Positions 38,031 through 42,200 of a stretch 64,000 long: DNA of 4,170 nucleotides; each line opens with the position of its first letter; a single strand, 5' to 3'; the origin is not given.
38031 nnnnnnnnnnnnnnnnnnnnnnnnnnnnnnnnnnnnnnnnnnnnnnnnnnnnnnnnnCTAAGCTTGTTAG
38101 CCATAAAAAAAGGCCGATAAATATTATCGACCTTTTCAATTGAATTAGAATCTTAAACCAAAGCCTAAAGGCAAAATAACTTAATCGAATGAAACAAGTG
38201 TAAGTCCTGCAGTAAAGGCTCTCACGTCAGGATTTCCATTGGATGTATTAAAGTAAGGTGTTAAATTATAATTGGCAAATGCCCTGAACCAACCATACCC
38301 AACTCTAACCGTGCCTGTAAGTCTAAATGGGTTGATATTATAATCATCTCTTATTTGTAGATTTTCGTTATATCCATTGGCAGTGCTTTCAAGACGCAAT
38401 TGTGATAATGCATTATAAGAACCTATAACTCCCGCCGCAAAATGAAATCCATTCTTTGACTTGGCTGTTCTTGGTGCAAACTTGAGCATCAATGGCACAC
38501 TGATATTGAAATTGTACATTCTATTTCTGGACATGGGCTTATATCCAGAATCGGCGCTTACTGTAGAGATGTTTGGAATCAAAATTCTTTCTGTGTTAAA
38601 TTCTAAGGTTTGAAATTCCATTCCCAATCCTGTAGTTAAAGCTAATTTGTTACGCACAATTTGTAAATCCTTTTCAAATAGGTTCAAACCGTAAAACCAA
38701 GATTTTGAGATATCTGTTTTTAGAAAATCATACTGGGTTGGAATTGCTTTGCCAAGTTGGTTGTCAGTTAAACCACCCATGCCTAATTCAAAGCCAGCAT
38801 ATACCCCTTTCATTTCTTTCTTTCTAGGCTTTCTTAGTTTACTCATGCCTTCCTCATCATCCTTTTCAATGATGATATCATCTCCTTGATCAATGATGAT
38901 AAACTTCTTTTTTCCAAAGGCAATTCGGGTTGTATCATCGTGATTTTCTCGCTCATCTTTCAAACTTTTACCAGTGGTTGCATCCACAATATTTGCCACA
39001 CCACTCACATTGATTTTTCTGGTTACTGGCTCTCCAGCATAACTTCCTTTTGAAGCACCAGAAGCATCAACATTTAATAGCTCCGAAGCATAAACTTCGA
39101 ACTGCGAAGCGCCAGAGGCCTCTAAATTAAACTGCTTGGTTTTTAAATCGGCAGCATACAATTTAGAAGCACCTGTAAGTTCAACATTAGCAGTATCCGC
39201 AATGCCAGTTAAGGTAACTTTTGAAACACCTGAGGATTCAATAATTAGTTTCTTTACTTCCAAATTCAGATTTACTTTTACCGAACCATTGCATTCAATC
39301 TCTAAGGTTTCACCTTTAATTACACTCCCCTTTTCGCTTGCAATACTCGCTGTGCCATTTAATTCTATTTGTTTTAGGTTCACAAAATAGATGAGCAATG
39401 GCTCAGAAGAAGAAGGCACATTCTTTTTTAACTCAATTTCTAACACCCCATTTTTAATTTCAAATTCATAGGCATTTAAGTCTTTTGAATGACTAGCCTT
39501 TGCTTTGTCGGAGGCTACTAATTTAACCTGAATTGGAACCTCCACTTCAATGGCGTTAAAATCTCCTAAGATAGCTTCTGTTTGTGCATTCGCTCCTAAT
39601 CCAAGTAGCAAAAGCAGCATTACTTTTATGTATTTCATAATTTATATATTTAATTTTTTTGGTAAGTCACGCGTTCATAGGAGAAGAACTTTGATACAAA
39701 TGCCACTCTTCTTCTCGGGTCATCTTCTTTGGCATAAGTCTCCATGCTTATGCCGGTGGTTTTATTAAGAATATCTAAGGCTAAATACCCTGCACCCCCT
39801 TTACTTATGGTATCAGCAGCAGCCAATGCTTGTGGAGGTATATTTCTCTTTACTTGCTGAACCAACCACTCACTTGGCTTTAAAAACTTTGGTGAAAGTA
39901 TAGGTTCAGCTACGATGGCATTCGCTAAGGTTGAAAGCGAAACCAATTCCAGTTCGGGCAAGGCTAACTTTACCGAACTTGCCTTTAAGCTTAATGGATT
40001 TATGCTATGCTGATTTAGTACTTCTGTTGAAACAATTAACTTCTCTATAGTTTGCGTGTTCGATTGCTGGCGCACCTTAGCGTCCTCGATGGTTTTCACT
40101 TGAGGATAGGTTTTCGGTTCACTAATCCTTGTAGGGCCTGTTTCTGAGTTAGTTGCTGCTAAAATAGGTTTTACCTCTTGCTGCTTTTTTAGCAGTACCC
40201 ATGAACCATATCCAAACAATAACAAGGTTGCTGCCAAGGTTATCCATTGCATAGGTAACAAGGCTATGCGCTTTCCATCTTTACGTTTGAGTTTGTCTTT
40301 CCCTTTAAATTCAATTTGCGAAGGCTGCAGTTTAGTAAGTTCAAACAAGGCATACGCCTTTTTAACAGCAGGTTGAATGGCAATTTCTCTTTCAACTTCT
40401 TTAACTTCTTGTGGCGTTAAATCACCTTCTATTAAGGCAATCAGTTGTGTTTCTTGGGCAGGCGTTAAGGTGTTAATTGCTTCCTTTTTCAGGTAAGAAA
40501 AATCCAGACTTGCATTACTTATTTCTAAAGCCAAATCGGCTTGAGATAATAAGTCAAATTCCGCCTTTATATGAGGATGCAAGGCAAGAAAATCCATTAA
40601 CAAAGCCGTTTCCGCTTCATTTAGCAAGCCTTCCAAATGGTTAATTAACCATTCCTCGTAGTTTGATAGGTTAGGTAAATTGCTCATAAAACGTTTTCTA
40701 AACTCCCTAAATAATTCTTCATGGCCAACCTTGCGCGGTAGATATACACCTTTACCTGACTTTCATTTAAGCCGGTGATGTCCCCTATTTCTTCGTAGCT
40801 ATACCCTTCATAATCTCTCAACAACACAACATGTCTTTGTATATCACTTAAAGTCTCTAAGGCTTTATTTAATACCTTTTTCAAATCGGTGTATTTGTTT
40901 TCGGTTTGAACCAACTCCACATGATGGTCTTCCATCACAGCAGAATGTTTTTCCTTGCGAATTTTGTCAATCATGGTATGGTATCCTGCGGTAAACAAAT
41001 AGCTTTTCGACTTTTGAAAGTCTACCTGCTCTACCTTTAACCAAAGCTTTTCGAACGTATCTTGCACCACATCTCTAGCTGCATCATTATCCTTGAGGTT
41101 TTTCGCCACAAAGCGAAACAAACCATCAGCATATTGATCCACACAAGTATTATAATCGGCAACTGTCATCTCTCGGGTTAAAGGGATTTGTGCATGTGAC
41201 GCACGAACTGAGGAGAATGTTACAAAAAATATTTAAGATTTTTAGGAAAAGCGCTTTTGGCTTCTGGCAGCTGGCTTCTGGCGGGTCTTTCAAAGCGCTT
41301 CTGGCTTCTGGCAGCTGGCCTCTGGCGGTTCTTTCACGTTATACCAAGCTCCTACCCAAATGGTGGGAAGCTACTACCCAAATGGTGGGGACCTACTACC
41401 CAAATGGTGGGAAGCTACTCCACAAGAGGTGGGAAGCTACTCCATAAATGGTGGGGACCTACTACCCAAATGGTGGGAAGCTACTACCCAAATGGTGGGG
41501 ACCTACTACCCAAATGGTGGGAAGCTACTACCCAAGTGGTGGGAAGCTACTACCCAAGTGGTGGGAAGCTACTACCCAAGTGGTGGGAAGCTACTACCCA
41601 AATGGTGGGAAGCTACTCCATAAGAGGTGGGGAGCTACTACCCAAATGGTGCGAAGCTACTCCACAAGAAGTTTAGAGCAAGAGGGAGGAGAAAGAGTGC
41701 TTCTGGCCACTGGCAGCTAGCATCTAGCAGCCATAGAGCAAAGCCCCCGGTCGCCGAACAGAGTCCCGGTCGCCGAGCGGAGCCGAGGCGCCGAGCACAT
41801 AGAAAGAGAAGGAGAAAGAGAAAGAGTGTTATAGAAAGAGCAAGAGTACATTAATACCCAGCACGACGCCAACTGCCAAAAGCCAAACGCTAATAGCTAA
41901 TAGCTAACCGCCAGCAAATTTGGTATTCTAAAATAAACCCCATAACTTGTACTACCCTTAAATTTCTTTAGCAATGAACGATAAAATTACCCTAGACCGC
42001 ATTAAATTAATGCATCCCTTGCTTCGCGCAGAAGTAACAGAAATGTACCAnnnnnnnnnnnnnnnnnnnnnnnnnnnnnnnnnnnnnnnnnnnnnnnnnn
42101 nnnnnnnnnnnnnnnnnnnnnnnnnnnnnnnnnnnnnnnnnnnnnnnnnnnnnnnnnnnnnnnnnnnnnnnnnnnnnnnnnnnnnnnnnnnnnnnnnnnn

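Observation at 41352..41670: About 14-copy tandem array of a 22-bp non-coding repeat between the divergent ECF sigma and M15 peptidase genes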

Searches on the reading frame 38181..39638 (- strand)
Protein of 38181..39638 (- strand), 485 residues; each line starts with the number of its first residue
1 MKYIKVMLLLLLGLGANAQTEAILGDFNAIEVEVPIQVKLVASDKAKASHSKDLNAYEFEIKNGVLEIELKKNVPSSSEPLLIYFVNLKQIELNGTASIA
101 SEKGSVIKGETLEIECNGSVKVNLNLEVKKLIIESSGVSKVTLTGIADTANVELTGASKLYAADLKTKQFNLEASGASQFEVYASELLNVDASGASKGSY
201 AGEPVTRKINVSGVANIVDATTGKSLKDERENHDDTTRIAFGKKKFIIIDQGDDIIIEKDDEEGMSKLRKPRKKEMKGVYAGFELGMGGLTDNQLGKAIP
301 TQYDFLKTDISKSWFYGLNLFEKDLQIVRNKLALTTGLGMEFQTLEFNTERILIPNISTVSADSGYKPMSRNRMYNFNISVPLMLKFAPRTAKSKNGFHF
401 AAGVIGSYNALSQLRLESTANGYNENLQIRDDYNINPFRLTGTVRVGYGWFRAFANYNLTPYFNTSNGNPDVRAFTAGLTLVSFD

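Call 16: search_protein_families(library=pfam, proteins=[window:38181-39638:-], max_evalue=0.01)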
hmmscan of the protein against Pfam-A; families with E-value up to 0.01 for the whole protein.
window:38181-39638:- (485 aa): 2 families
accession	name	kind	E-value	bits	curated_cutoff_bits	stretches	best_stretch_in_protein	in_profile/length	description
PF10988.14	DUF2807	-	4.3e-31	108.5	24.2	1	26-204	1-181/181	Putative auto-transporter adhesin, head GIN domain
PF13568.12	OMP_b-brl_2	-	0.00013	22.5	27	1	329-462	51-163/175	Outer membrane protein beta-barrel domain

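Call 17: search_protein_families(library=ncbifam, proteins=[window:38181-39638:-], max_evalue=0.01)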
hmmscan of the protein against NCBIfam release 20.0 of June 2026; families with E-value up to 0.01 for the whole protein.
window:38181-39638:- (485 aa): 0 families

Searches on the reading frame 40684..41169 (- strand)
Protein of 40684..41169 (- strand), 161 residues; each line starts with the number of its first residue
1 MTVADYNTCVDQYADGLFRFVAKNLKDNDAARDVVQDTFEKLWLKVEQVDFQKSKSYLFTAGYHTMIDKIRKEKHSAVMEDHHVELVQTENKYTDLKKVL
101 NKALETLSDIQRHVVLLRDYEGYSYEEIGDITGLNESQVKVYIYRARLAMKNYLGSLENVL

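Call 10: find_encoding_contigs(protein=window:40684-41169:-, flank=10000, max_places=10)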
Protein window:40684-41169:- (161 aa): 7 contigs read that carry it; 6 places shown.
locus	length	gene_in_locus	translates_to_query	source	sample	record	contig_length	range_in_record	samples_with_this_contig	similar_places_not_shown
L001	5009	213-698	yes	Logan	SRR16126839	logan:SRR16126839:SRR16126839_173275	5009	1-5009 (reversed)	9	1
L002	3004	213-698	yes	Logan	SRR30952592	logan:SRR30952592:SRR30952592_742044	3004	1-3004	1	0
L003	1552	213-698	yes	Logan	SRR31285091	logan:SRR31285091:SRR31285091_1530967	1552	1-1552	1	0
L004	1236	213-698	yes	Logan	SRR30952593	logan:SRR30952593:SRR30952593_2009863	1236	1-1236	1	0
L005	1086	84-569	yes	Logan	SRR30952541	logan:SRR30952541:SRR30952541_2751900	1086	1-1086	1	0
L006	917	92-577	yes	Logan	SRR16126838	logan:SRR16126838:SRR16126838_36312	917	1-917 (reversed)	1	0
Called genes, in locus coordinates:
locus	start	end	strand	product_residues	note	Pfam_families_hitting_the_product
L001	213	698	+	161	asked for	PF04542:Sigma70_r2, PF08281:Sigma70_r4_2, PF04545:Sigma70_r4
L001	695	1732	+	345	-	-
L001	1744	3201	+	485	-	PF10988:DUF2807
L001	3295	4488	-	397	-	PF01103:Omp85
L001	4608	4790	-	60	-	PF28310:PID_CTERM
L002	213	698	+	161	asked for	PF04542:Sigma70_r2, PF08281:Sigma70_r4_2, PF04545:Sigma70_r4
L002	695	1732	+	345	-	-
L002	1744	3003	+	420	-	?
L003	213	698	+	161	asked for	PF04542:Sigma70_r2, PF08281:Sigma70_r4_2, PF04545:Sigma70_r4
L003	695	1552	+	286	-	?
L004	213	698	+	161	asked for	PF04542:Sigma70_r2, PF08281:Sigma70_r4_2, PF04545:Sigma70_r4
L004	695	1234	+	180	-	?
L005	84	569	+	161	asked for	PF04542:Sigma70_r2, PF08281:Sigma70_r4_2, PF04545:Sigma70_r4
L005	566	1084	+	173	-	?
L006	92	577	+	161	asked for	PF04542:Sigma70_r2, PF08281:Sigma70_r4_2, PF04545:Sigma70_r4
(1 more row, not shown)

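Call 16: search_protein_families(library=pfam, proteins=[window:40684-41169:-], max_evalue=0.01)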
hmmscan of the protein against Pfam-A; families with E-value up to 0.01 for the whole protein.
window:40684-41169:- (161 aa): 4 families
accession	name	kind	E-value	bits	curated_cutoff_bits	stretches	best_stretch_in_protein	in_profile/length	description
PF08281.18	Sigma70_r4_2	-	1e-15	57.5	25.7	1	100-150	4-54/54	Sigma-70, region 4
PF04545.22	Sigma70_r4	-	1.9e-10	40.5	24.1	1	103-151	1-49/50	Sigma-70, region 4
PF04542.20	Sigma70_r2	-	2.8e-10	40.3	24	1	10-74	2-69/71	Sigma-70 region 2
PF07638.17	Sigma70_ECF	-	0.00023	21.6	21.1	1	85-147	115-176/185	ECF sigma factor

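Call 17: search_protein_families(library=ncbifam, proteins=[window:40684-41169:-], max_evalue=0.01)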
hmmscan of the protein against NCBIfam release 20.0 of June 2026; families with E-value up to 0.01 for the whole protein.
window:40684-41169:- (161 aa): 98 families (the best 25 are shown)
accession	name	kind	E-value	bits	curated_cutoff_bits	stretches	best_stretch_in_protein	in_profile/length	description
NF058625.1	sigma_PG0214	equivalog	2e-31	109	130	1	1-156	1-163/170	GFO_1088 family ECF-type sigma factor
TIGR02950.1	SigM_subfam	subfamily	1.5e-29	102.9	147.95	1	11-153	7-157/159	RNA polymerase sigma factor, SigM family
NF007226.0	PRK09644.1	equivalog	5.4e-25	88.4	199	1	12-154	9-157/166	RNA polymerase sigma factor SigM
NF009193.0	PRK12541.1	equivalog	1.3e-23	84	171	1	11-152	12-158/161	RNA polymerase sigma factor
TIGR02985.1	Sig70_bacteroi1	subfamily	1.4e-23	83.9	126.4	1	6-154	3-162/162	RNA polymerase sigma-70 factor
TIGR02937.1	sigma70-ECF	superfamily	2.4e-21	76.1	42.9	1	8-154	5-165/165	sigma-70 family RNA polymerase sigma factor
TIGR02959.1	SigZ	equivalog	4.5e-21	75.4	168.65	1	11-154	2-148/170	RNA polymerase sigma factor SigZ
TIGR02983.1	SigE-fam_strep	subfamily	9e-21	74.4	141.55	1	3-153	5-157/162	SigE family RNA polymerase sigma factor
NF007215.0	PRK09637.1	equivalog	2e-19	70.3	212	1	9-154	6-154/181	RNA polymerase sigma factor SigZ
NF053879.1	RNAPolSigSigVBac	equivalog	6.1e-19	68.2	190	1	8-151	8-152/160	RNA polymerase sigma factor SigV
NF009166.1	PRK12513.1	equivalog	2.4e-17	63.3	206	1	6-151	24-183/193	RNA polymerase sigma factor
NF007223.0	PRK09641.1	equivalog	4.9e-16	59.1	209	1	6-155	20-185/187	RNA polymerase sigma factor SigW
NF009170.0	PRK12517.1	subfamily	1e-15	57.7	197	1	5-156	24-178/188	RNA polymerase sigma factor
NF007227.0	PRK09645.1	subfamily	3.2e-15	56.5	202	1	10-154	19-170/177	sigma-70 family RNA polymerase sigma factor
NF008888.0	PRK11922.1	equivalog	9.6e-15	54.8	204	1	6-154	32-196/231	RNA polymerase sigma factor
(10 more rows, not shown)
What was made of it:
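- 40684..41169 (-): ECF sigma factor gene (context, not part of the element). Pfam Sigma70_r2/r4_2 and NCBIfam sigma70-ECF (calls 16, 17).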

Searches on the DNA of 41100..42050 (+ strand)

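Call 8: search_rna_families(source=window, start=41100, end=42050, threshold=evalue, max_evalue=10)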
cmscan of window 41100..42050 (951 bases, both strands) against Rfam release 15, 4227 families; matches with E-value up to 10: 3.
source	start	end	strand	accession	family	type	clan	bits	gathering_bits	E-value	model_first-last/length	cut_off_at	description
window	41763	41798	-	RF01336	CRISPR-DR23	Gene; CRISPR;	-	16.8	45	3.9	1-36/36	no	CRISPR RNA direct repeat element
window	41366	41567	+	RF03108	Methylosinus-1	Gene; sRNA;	-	15.1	145.1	0.58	1-214/214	no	Methylosinus-1 RNA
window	41100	41244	+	RF01402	STnc150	Gene; sRNA;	-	13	60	4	50-267/267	5'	STnc150 Hfq binding RNA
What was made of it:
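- Closest known: CRISPR arrays. Different: Rfam CRISPR models give only a chance-level hit, and that hit lies outside the array (call 8).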

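Call 73: search_dna_similar(query=window:41337-41700:+, collection=plasmids, mode=distant, max_rows=10)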
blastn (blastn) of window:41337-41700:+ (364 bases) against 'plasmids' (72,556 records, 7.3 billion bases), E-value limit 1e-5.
No match.

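Call 74: search_dna_similar(query=window:41337-41700:+, collection=phages, mode=distant, max_rows=10)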
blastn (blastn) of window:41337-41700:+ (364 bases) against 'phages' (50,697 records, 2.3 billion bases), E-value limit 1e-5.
No match.
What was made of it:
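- On Iteron origin / partition site: There is no match in 72,556 plasmids or 50,697 phages (calls 73, 74).
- Closest known: Plasmid iterons and partition centromeres. Different: There is no adjacent rep or par gene, the context is chromosomal, there are many dispersed copies, 7-14 units is far more than iteron sets have, and there is no plasmid match (calls 73, 74).
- There is no plasmid or phage match (calls 73, 74).
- Tried and rejected: There are no matches (calls 73, 74).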
